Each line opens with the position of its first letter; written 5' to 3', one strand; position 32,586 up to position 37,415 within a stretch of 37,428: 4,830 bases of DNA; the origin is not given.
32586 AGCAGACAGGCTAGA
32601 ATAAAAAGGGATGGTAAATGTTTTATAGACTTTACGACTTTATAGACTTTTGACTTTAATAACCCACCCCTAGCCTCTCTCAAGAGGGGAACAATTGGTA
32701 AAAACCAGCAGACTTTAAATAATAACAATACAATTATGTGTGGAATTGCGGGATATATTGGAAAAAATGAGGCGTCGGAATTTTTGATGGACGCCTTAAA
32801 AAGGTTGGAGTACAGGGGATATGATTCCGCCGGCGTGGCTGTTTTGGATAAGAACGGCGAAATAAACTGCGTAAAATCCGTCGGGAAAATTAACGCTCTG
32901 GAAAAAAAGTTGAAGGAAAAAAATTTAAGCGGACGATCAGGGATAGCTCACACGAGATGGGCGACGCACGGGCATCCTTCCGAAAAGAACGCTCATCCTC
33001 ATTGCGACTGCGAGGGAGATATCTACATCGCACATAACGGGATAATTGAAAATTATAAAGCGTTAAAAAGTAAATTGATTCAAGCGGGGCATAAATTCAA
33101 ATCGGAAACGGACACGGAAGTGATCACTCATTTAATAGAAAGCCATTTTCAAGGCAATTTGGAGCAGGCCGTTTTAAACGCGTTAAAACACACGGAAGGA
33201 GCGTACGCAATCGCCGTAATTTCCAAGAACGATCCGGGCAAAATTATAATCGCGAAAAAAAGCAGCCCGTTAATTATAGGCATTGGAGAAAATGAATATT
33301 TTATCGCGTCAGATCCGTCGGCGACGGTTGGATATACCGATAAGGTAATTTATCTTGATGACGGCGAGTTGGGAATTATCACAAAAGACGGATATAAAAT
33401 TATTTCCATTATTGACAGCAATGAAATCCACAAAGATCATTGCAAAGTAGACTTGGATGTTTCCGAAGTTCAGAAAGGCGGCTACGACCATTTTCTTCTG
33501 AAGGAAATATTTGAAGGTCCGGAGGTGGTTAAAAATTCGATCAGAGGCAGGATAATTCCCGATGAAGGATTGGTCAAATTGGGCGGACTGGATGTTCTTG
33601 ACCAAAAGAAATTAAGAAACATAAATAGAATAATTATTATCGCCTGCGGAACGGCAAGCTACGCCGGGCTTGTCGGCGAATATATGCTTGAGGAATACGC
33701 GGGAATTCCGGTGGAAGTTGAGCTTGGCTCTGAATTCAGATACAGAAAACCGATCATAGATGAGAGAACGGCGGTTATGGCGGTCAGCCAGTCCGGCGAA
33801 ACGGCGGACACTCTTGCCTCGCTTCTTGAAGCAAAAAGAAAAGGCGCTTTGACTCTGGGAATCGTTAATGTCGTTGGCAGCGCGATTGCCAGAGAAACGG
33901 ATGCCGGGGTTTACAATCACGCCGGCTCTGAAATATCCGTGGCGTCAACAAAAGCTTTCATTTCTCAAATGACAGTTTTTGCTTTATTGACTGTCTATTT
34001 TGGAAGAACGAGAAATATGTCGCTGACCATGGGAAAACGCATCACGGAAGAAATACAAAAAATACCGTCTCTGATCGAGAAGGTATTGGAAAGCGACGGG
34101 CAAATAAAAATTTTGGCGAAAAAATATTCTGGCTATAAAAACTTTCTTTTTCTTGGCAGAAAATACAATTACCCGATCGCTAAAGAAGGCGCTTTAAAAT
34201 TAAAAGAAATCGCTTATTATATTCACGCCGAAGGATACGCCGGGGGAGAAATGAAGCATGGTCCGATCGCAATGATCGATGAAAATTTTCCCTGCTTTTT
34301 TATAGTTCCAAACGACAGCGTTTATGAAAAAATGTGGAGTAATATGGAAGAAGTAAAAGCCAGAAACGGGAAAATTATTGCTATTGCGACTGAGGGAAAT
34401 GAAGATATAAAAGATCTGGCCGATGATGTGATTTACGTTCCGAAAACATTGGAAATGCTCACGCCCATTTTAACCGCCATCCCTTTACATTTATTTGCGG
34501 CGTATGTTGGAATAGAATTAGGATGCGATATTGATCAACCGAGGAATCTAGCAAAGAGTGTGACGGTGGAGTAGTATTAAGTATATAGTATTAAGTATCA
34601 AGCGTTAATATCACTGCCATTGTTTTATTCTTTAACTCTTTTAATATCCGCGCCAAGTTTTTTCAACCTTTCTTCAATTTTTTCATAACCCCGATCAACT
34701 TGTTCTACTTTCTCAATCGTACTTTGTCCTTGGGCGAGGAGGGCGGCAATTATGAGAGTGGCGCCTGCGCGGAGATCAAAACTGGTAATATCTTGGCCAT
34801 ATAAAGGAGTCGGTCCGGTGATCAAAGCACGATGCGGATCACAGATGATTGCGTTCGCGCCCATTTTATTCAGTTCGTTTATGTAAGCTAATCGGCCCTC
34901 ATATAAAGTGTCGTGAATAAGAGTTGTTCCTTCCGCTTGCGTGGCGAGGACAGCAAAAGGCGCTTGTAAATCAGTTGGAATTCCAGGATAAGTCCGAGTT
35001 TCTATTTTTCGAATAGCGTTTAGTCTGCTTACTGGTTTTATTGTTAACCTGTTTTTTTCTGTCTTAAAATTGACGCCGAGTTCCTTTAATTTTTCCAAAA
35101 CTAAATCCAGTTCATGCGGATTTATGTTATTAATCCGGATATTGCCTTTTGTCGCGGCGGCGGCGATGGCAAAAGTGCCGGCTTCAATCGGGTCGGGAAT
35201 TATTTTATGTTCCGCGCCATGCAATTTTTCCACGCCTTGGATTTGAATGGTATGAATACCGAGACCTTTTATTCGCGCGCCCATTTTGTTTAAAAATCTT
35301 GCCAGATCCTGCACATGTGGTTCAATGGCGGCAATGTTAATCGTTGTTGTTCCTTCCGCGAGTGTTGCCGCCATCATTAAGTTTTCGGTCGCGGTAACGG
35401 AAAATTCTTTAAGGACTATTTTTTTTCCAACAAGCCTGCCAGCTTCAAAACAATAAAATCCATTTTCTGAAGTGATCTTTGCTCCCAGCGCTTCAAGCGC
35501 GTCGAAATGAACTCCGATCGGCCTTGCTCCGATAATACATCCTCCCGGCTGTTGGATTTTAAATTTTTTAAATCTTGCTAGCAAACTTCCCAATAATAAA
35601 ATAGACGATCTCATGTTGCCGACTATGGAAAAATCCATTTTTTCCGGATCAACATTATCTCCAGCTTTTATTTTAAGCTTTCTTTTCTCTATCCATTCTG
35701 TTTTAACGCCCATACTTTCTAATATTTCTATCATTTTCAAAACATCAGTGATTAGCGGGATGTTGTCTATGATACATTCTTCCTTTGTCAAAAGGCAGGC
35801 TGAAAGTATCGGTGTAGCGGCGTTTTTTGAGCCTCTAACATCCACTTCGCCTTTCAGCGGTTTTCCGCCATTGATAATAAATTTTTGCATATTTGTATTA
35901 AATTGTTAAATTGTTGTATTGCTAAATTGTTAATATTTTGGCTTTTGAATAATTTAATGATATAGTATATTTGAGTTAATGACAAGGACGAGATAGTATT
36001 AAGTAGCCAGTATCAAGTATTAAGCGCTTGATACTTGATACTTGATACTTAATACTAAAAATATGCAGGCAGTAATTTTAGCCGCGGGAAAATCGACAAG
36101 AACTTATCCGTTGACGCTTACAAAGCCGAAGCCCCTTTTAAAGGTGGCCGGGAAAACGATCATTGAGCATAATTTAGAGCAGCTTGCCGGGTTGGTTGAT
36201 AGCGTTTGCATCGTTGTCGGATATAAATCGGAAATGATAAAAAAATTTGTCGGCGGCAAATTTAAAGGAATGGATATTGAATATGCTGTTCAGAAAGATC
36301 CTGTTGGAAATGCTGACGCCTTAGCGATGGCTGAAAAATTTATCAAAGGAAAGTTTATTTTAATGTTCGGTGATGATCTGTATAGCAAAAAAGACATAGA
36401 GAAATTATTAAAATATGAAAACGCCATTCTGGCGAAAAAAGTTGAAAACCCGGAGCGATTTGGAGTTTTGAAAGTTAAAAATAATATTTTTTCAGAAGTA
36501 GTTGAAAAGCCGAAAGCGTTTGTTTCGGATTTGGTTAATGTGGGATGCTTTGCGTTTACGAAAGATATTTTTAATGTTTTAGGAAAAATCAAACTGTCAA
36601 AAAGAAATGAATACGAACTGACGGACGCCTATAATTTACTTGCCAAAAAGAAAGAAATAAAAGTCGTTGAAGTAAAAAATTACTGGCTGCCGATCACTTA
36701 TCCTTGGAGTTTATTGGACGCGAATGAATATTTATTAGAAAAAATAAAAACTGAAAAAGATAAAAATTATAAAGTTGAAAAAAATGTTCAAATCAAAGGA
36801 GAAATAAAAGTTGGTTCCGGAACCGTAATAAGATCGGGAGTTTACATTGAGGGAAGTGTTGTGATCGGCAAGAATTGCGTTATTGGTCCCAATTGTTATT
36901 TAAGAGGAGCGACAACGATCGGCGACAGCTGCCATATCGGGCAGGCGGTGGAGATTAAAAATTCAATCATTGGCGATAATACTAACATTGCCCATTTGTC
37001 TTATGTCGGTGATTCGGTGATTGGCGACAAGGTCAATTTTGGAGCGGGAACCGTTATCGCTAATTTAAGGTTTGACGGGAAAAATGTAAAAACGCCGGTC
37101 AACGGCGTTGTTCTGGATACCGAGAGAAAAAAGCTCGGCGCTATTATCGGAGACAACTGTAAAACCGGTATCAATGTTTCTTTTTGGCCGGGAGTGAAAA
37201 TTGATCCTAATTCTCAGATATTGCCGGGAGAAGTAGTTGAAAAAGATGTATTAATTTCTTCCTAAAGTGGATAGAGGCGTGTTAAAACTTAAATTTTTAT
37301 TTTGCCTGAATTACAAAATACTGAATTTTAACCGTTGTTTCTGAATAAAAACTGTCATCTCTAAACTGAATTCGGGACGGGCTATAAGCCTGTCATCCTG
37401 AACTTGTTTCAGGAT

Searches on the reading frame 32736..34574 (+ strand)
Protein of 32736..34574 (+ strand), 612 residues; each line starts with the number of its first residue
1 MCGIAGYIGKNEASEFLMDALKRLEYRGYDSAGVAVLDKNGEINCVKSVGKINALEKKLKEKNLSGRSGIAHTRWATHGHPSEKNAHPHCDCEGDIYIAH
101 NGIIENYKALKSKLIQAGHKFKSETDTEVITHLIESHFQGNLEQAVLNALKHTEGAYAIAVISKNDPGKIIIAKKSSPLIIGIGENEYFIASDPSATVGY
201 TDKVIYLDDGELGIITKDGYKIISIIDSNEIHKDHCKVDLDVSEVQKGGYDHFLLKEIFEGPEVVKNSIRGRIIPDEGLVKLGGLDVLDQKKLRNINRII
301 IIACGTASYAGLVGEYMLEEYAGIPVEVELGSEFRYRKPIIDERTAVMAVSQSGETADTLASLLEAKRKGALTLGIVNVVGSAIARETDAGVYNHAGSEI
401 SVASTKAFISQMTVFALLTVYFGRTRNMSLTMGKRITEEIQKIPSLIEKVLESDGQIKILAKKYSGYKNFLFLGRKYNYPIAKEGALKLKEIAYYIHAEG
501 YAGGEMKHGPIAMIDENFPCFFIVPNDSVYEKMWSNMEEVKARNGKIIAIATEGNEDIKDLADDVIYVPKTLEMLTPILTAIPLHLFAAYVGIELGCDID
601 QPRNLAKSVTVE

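Call 37: search_protein_families(library=pfam, proteins=[window:32736-34574:+], max_evalue=0.001)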
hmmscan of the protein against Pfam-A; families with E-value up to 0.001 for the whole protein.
window:32736-34574:+ (612 aa): 4 families
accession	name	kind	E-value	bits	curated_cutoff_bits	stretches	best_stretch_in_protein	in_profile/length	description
PF01380.27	SIS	-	1.5e-52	177.3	25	2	292-420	1-130/131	SIS domain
PF13522.11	GATase_6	-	6.2e-21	75.2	27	1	65-192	9-129/130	Glutamine amidotransferase domain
PF13537.11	GATase_7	-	9.9e-16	58.3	25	1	80-196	7-120/123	Glutamine amidotransferase domain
PF13230.11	GATase_4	-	0.00021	20.8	23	1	58-130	63-133/272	Glutamine amidotransferases class-II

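Call 54: find_related_loci(query=window:32736-34574:+, collection=metagenome_contigs, flank=6000)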
Query window:32736-34574:+ (612 aa) in metagenome_contigs; peptide patterns used: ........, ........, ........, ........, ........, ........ (x = any residue, [..] = any of these).
600 stretches matched a pattern (row limit reached: there are more); 567 encode a relative of the query (tblastn E <= 1e-3); the best 80 are kept; 80 distinct loci.
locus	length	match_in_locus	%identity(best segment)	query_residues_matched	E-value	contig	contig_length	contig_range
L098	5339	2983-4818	77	1-612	0e+0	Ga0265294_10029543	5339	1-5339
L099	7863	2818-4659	77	1-612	0e+0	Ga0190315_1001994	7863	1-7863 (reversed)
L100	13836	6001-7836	79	1-612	0e+0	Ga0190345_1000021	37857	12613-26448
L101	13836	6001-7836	79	1-612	0e+0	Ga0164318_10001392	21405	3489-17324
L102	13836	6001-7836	75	1-612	0e+0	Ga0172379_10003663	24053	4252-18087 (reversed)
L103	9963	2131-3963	72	1-612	0e+0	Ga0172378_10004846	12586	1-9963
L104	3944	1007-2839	71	1-612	0e+0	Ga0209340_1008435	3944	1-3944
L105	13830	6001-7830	64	1-612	0e+0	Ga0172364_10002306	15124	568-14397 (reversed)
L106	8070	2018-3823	65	1-612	0e+0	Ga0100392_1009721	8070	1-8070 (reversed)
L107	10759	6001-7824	63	1-612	0e+0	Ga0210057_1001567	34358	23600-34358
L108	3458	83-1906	64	1-612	0e+0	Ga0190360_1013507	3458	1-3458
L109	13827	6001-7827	64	1-612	0e+0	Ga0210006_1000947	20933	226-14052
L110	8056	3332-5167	64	1-612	0e+0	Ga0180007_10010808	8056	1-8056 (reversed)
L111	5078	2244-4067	63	1-612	0e+0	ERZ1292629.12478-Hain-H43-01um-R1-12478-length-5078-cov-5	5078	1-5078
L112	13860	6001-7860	62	1-612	0e+0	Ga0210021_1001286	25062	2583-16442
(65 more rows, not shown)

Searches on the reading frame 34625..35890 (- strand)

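Call 37: search_protein_families(library=pfam, proteins=[window:34625-35890:-], max_evalue=0.001)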
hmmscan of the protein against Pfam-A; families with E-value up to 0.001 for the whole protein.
window:34625-35890:- (421 aa): 1 family
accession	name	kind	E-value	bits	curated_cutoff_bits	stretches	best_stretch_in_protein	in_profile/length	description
PF00275.25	EPSP_synthase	-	1.5e-87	294.5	22.8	1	7-409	2-417/417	EPSP synthase (3-phosphoshikimate 1-carboxyvinyltransferase)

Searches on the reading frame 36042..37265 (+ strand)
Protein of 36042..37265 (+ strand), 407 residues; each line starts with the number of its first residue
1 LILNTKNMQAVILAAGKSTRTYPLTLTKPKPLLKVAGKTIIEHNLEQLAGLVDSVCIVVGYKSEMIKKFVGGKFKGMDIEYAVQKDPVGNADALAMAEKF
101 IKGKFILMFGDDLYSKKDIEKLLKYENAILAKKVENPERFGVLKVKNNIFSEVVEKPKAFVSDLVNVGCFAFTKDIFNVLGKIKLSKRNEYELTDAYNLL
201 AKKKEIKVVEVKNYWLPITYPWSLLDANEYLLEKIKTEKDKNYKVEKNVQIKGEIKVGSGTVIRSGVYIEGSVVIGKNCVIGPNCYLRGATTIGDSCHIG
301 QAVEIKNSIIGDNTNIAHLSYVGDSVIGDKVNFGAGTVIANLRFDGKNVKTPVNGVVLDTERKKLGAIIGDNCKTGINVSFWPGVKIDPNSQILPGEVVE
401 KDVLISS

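Call 37: search_protein_families(library=pfam, proteins=[window:36042-37265:+], max_evalue=0.001)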
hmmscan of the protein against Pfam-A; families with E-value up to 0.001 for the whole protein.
window:36042-37265:+ (407 aa): 9 families
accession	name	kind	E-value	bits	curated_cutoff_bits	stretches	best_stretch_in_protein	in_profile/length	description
PF00483.29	NTP_transferase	-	2.1e-35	122.9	21.2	1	10-232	2-243/245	Nucleotidyl transferase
PF00132.30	Hexapep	-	6e-25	86.3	27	4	273-306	2-35/36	Bacterial transferase hexapeptide (six repeats)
PF25084.1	LbH_EIF2B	-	6.5e-16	58.7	54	2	291-341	39-89/105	EIF2B subunit epsilon LbH domain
PF12804.13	NTP_transf_3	-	1.6e-09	38.6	27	1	10-63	1-50/160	MobA-like NTP transferase domain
PF25087.1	GMPPB_C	-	1.8e-06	28.1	39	0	241-328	9-96/110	GMPPB C-terminal domain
PF14602.12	Hexapep_2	-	3e-06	27.3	27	1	273-300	2-27/34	Hexapeptide repeat of succinyl-transferase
PF24894.1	Hexapep_GlmU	-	2.2e-05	24.9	23.3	0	292-345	20-72/104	GlmU-like, C-terminal hexapeptide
PF07959.18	Fucose_pyrophosphorylase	-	0.00026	20.5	34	0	301-356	283-339/418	Fucose pyrophosphorylase domain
PF01128.25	IspD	-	0.00034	20.9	27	0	8-65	1-58/221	2-C-methyl-D-erythritol 4-phosphate cytidylyltransferase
